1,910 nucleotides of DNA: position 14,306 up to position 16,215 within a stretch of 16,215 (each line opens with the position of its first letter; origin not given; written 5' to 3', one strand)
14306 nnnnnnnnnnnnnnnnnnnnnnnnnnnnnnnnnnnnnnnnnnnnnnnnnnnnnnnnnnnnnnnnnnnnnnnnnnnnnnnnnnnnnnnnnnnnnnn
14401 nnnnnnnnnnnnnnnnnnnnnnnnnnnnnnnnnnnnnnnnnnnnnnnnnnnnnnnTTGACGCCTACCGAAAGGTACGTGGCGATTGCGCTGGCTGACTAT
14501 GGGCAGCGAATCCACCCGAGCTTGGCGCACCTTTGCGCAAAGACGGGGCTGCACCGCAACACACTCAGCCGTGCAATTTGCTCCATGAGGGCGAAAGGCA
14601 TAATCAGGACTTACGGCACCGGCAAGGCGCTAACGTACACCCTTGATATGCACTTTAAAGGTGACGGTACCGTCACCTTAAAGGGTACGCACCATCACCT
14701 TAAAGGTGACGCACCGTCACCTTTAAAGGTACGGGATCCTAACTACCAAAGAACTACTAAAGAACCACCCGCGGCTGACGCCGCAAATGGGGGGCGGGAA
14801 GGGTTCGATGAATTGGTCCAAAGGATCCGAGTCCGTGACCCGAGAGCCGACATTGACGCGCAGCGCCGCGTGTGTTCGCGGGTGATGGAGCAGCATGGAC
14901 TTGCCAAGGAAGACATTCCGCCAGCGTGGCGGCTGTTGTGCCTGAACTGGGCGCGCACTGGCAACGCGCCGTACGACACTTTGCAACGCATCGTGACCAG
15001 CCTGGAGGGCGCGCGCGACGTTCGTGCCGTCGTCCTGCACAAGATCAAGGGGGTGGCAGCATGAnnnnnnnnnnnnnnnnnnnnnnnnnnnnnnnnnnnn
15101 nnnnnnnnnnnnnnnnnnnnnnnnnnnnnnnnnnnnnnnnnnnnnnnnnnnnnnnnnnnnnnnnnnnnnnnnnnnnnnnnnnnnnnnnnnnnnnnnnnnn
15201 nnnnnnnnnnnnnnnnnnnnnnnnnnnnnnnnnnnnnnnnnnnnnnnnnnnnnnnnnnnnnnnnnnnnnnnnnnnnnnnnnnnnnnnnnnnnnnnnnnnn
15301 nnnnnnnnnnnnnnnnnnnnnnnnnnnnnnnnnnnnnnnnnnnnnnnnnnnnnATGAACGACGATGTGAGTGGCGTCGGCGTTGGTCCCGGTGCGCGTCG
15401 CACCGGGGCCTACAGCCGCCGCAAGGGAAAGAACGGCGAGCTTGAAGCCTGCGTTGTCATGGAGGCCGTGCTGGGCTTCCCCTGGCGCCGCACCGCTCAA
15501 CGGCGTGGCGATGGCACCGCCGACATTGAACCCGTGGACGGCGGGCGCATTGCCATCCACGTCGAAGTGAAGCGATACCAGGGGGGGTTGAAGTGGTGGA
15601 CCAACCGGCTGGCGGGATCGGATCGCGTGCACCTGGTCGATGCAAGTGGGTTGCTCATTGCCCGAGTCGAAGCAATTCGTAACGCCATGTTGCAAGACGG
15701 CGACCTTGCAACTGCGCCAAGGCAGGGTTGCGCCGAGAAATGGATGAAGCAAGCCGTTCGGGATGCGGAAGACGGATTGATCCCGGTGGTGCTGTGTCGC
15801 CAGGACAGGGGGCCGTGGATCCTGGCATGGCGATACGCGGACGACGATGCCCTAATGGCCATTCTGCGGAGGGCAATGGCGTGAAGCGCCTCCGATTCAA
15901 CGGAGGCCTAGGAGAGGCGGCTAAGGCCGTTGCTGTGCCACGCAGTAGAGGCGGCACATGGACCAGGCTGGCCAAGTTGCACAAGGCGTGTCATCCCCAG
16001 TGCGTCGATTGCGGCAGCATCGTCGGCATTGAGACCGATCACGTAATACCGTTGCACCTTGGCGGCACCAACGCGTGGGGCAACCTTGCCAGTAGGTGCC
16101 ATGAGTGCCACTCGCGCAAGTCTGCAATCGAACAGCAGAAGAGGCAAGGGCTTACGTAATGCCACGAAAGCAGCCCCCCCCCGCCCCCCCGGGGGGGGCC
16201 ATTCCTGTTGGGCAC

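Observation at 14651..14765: Origin of replication embedded inside the initiator gene: four dyad iterons at 22-bp phasing plus a tandem 11-mer AT-richer element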

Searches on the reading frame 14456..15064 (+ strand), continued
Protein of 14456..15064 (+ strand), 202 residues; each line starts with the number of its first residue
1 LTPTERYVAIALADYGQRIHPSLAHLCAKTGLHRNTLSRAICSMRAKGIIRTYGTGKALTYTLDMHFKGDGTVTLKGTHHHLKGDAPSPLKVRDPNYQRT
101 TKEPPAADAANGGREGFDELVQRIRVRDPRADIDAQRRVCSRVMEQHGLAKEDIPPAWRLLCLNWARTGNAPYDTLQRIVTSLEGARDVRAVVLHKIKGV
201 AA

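Call 40: fold_search(model_id=the predicted structure, library=pdb)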
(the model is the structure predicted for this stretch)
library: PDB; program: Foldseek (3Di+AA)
matches with E <= 10: 1523; with E <= 0.001: 0
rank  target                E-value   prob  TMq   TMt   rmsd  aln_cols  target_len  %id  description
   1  4fx0_B                9.3e-03  1.00  0.28  0.40   2.3        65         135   25  Crystal structure of M. tuberculosis transcriptional regulator MosR (released 2012-09-26)
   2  9jpj_J                1.8e-02  0.80  0.26  0.25  16.6       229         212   10  Crystal structure of DhdR in complex with DNA (released 2024-11-06)
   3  5k5q_C                2.0e-02  1.00  0.28  0.58   2.3        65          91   20  Structure of AspA-DNA complex: novel centromere bindng protein-centromere complex (released 2016-06-01)
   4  4rs8_B                2.6e-02  1.00  0.27  0.62   2.3        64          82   20  Apo structure of novel pNOB8 plasmid centromere binding protein (released 2015-09-16)
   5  3jth_B                2.7e-02  1.00  0.27  0.56   2.4        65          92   23  Crystal structure of a transcriptional regulator HlyU from Vibrio vulnificus CMCP6 (released 2010-03-16)
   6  4rs8_A                3.0e-02  1.00  0.27  0.62   2.3        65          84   20  Apo structure of novel pNOB8 plasmid centromere binding protein (released 2015-09-16)
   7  5fd5_B                3.0e-02  1.00  0.28  0.40   2.6        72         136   21  manganese uptake regulator (released 2016-12-28)
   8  4ray_A                3.0e-02  1.00  0.26  0.38   2.4        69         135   22  Crystal structure of Magnetospirillum gryphiswaldense MSR-1 Apo-Fur (released 2015-07-15)
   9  2dk5_MODEL_1_A        3.4e-02  1.00  0.28  0.59   7.2        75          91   16  Solution structure of Winged-Helix domain in RNA polymerase III 39KDa polypeptide (released 2006-10-06)
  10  4omz_B                3.8e-02  1.00  0.28  0.54   2.1        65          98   18  Crystal Structure of NolR from Sinorhizobium fredii (released 2014-04-16)
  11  2fe3_A                3.8e-02  1.00  0.27  0.37   2.7        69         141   13  The crystal structure of bacillus subtilis PerR-Zn reveals a novel Zn(Cys)4 Structural redox switch (released 2006-12-19)
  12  5k5q_D                4.0e-02  1.00  0.28  0.59   2.6        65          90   17  Structure of AspA-DNA complex: novel centromere bindng protein-centromere complex (released 2016-06-01)
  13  5fd5_C                4.0e-02  1.00  0.28  0.40   2.5        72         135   21  manganese uptake regulator (released 2016-12-28)
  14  5fd5_E                4.2e-02  1.00  0.28  0.41   2.6        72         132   21  manganese uptake regulator (released 2016-12-28)
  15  3q5f_B                4.2e-02  1.00  0.27  0.38   2.8        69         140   20  Crystal structure of the Salmonella transcriptional regulator SlyA in complex with DNA (released 2011-05-04)
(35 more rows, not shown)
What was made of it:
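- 14456..14644 (+): Coding region for the N-terminal winged-helix DNA-binding domain (residues 1-63). The recognition helix covers about residues 34-46 and the wing about 50-63. Foldseek matches to winged-helix DNA binders at rmsd 2-3 A (call 40).
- Foldseek matches to solved structures include the centromere binders AspA (pNOB8) and TubR (call 40).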

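Call 41: fold_search(model_id=the predicted structure, library=viral)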
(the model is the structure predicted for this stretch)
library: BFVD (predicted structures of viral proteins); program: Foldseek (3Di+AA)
matches with E <= 10: 848; with E <= 0.001: 32
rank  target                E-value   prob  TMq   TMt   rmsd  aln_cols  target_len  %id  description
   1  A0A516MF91            1.7e-05  1.00  0.26  0.20  23.4       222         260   21  (no name in the UniProt tables at hand)
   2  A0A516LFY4            4.4e-05  1.00  0.30  0.21  16.7       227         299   15  (no name in the UniProt tables at hand)
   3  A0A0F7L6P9            4.4e-05  1.00  0.31  0.19  21.6       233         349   19  Helix-turn-helix domain-containing protein [uncultured marine virus]
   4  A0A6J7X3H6            4.7e-05  1.00  0.33  0.25  21.2       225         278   18  Helix-turn-helix domain containing protein [uncultured Caudovirales phage]
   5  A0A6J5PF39            5.2e-05  1.00  0.30  0.25  22.1       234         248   13  Helix-turn-helix domain containing protein [uncultured Caudovirales phage]
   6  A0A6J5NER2            6.9e-05  1.00  0.30  0.24  23.9       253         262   15  Helix-turn-helix domain containing protein [uncultured Caudovirales phage]
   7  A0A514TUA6            8.2e-05  1.00  0.33  0.28  16.7       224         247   13  Phage conserved hypothetical protein C-terminal domain-containing protein [Aeromonas phage 4_D05]
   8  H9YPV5                8.2e-05  1.00  0.30  0.24  22.1       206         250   19  (no name in the UniProt tables at hand)
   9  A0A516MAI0            9.2e-05  1.00  0.29  0.25  20.5       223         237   13  (no name in the UniProt tables at hand)
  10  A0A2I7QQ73            9.7e-05  1.00  0.27  0.21  20.8       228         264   15  (no name in the UniProt tables at hand)
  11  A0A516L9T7            1.4e-04  1.00  0.30  0.17  17.4       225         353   14  (no name in the UniProt tables at hand)
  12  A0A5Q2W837            1.5e-04  1.00  0.32  0.28  16.7       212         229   11  (no name in the UniProt tables at hand)
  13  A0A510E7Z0            1.9e-04  1.00  0.28  0.19  23.2       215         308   15  (no name in the UniProt tables at hand)
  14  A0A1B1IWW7            2.1e-04  1.00  0.29  0.28  27.6       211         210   18  (no name in the UniProt tables at hand)
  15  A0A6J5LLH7            2.1e-04  1.00  0.30  0.22  24.5       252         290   14  Bacteriophage lambda, GpO, N-terminal [uncultured Caudovirales phage]
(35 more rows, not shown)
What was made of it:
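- Closest known: Phage replication initiators and replisome organisers of the HTH_36 / DnaD_N type. Same: The best matches among predicted viral structures carry labels such as 'GpO N-terminal', 'replication initiator' and 'replisome organizer' (call 41).
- Closest known: Phage replication initiators and replisome organisers of the HTH_36 / DnaD_N type. Different: TM-scores are low (0.26-0.33) because the relative position of the domains is undefined (call 41).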

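Call 42: find_related_loci(query=A1, collection=viral_contigs, flank=2500)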
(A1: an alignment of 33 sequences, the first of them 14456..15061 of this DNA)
Query A1 (202 aa) in viral_contigs; peptide patterns used: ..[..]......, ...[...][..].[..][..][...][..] (x = any residue, [..] = any of these).
209 stretches matched a pattern; 109 encode a relative of the query (tblastn E <= 1e-3); the best 80 are kept; 80 distinct loci.
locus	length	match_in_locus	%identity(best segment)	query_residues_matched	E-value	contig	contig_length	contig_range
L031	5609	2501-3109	66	1-202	2e-80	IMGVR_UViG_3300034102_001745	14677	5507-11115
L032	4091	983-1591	66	1-202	5e-80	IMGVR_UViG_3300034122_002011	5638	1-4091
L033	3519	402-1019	66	1-197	3e-80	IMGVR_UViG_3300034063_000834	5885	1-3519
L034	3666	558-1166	66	1-202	2e-80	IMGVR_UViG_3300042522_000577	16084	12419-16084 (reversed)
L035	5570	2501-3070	69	14-202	1e-76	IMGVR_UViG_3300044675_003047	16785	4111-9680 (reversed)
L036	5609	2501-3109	67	1-202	3e-76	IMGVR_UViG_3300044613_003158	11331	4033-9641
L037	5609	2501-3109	67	1-202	3e-76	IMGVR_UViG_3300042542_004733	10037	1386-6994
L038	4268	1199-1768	68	14-202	3e-76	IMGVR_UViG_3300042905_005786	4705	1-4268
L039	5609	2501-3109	67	1-202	2e-76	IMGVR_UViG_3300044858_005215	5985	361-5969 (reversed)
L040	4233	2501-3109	67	1-202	2e-76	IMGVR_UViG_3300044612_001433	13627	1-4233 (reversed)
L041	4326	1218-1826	67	1-202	4e-75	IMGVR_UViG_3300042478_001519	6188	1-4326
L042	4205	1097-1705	67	1-202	9e-75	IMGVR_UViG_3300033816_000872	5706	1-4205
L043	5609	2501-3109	67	1-202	9e-75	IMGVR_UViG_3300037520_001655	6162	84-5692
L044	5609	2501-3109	67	1-202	9e-75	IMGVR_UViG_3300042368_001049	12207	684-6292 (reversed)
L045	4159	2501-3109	66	1-202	1e-74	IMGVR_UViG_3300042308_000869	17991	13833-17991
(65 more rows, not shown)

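Call 43: find_related_loci(query=A1, collection=metagenome_contigs, flank=2500)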
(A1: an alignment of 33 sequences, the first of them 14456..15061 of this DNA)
Query A1 (202 aa) in metagenome_contigs; peptide patterns used: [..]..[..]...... (x = any residue, [..] = any of these).
93 stretches matched a pattern; 51 encode a relative of the query (tblastn E <= 1e-3); 51 distinct loci.
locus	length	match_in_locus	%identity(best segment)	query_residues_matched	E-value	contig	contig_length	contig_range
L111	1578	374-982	64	1-202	5e-84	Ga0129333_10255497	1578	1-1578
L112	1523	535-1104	68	14-202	6e-80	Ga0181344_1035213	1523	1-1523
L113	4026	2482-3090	67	1-202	3e-75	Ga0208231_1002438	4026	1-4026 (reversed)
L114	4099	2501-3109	54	1-202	7e-61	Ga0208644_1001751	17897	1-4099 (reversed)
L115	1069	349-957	54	1-202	6e-65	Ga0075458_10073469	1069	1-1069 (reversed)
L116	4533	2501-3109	54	1-202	1e-59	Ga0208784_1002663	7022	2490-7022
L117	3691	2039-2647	51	1-202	6e-56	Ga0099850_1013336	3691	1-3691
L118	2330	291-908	50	1-197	6e-56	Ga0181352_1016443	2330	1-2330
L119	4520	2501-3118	50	1-197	5e-55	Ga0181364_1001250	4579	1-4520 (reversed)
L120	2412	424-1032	52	1-202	2e-54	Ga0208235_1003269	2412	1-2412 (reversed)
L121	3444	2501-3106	51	1-202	2e-50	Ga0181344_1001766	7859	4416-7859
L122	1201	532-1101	51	14-202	4e-53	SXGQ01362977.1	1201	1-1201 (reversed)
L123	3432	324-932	49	1-202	2e-50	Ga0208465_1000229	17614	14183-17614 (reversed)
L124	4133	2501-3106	50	1-202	4e-50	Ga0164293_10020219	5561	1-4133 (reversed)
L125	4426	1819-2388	52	14-202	2e-50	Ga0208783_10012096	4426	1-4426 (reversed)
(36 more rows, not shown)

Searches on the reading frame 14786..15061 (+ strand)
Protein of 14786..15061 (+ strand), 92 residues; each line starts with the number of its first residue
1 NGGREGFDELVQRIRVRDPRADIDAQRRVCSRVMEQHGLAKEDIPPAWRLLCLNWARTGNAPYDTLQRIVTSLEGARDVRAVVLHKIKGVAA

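Call 69: search_protein_representatives(protein=window:14786-15061:+)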
Query: 92 residues. Proteins with E-value up to 0.001 (for the whole library): 18; up to 1e-10: 12; up to 1e-30: 1. The best 18 are listed.
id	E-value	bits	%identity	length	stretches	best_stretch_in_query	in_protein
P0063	2.3e-42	159.0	91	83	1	12-92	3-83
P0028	1.1e-23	99.3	59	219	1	6-92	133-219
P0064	1.4e-19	86.1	50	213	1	5-92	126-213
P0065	8.5e-19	83.6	52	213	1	2-91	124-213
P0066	2.6e-17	78.8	52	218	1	2-88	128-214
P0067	1.3e-14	70.2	49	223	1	9-91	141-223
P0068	3.2e-14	69.0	42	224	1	9-92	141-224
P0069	6.3e-14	68.0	50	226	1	12-89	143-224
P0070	6.6e-14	68.0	48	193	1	3-90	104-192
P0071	5.2e-13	65.1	46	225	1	10-91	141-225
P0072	1.0e-12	64.1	42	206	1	1-91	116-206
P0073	3.3e-12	62.5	49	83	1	12-91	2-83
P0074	2.6e-10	56.5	38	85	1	13-91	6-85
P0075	6.4e-10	55.2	45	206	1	9-89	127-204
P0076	5.0e-07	46.0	37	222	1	2-91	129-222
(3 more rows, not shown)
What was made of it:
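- On Lambda O protein family (Pfam Phage_rep_O): The C-domain is unique to this group (call 69).
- Closest known: Lambda ori inside gene O, and the origins of lambdoid and Stx phages. Different: The C-domain is unrelated and confined to this phage group (call 69).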

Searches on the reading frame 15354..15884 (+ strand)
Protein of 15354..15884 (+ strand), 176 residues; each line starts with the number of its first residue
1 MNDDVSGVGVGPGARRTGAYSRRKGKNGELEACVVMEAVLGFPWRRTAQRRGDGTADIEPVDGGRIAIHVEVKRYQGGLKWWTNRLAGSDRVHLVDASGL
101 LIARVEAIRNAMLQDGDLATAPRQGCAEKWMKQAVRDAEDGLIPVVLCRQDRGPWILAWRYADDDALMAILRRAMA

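Call 4: search_protein_families(library=pfam, proteins=[window:15354-15884:+], max_evalue=0.1)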
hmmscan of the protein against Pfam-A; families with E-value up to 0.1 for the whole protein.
window:15354-15884:+ (176 aa): 1 family
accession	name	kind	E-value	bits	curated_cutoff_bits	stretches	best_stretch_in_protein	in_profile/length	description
PF24608.2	PDDEXK_15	-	2.4e-08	34.5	27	2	125-163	76-115/164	Phage putative PDDEXK endonuclease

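Call 8: search_protein_families(library=phrogs, proteins=[window:15354-15884:+], max_evalue=0.01)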
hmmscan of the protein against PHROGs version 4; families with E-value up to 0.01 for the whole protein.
window:15354-15884:+ (176 aa): 1 family
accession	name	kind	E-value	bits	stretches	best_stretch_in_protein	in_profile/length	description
phrog_244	-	DNA, RNA and nucleotide metabolism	1.2e-12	49.5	2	16-84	3-74/186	RusA-like Holliday junction resolvase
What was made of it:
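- The gene sits next to a PDDEXK_15 / RusA-like resolvase gene (15354-15884), the position gene O occupies in lambdoid gene order (calls 4, 8).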

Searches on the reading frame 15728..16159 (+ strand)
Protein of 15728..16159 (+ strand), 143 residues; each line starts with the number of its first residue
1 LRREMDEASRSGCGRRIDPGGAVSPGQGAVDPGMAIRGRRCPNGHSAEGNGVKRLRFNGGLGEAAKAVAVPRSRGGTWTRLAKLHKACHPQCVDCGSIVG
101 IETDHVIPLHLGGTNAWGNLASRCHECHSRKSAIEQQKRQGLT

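Call 4: search_protein_families(library=pfam, proteins=[window:15728-16159:+], max_evalue=0.1)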
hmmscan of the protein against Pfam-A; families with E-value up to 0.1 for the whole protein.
window:15728-16159:+ (143 aa): 2 families
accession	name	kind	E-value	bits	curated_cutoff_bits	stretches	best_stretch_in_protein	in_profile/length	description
PF14279.12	HNH_5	-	1.1e-09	38.5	27.5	1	92-132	1-44/56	HNH endonuclease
PF01844.29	HNH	-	1.5e-08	35.1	21.4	1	92-132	1-45/47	HNH endonuclease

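Call 8: search_protein_families(library=phrogs, proteins=[window:15728-16159:+], max_evalue=0.01)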
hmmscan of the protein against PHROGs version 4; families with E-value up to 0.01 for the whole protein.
window:15728-16159:+ (143 aa): 24 families
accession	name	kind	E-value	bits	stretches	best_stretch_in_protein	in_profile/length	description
phrog_589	-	DNA, RNA and nucleotide metabolism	4.7e-15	56.8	1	72-140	73-147/179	HNH endonuclease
phrog_6050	-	DNA, RNA and nucleotide metabolism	6e-11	42.8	1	84-136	306-362/402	HNH endonuclease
phrog_144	-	DNA, RNA and nucleotide metabolism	5.9e-10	40.1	1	69-140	63-141/175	HNH endonuclease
phrog_333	-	DNA, RNA and nucleotide metabolism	7.9e-10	40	1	81-140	29-87/138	HNH endonuclease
phrog_2323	-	DNA, RNA and nucleotide metabolism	2.3e-08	35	1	66-139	12-91/113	HNH endonuclease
phrog_2214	-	DNA, RNA and nucleotide metabolism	3.3e-07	30.8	1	77-134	181-239/429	HNH endonuclease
phrog_7785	-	DNA, RNA and nucleotide metabolism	8.7e-07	30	1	80-140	61-120/147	HNH endonuclease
phrog_338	-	DNA, RNA and nucleotide metabolism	1.3e-06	29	1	75-140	191-269/340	HNH endonuclease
phrog_14314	-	DNA, RNA and nucleotide metabolism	1.9e-06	29.4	1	92-135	19-65/252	HNH endonuclease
phrog_7275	-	unknown function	3.5e-06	28.2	1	101-135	7-41/67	-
phrog_8660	-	DNA, RNA and nucleotide metabolism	5e-06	27.7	1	102-132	147-177/196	HNH endonuclease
phrog_1271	-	DNA, RNA and nucleotide metabolism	1.4e-05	25.7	1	86-137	263-321/361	HNH endonuclease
phrog_5956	-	DNA, RNA and nucleotide metabolism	2e-05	25.3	1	82-138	52-114/138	HNH endonuclease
phrog_2118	-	DNA, RNA and nucleotide metabolism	3.3e-05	24.6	1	82-133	169-223/301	HNH endonuclease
phrog_32453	-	DNA, RNA and nucleotide metabolism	5.1e-05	24.5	1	91-135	74-118/175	HNH endonuclease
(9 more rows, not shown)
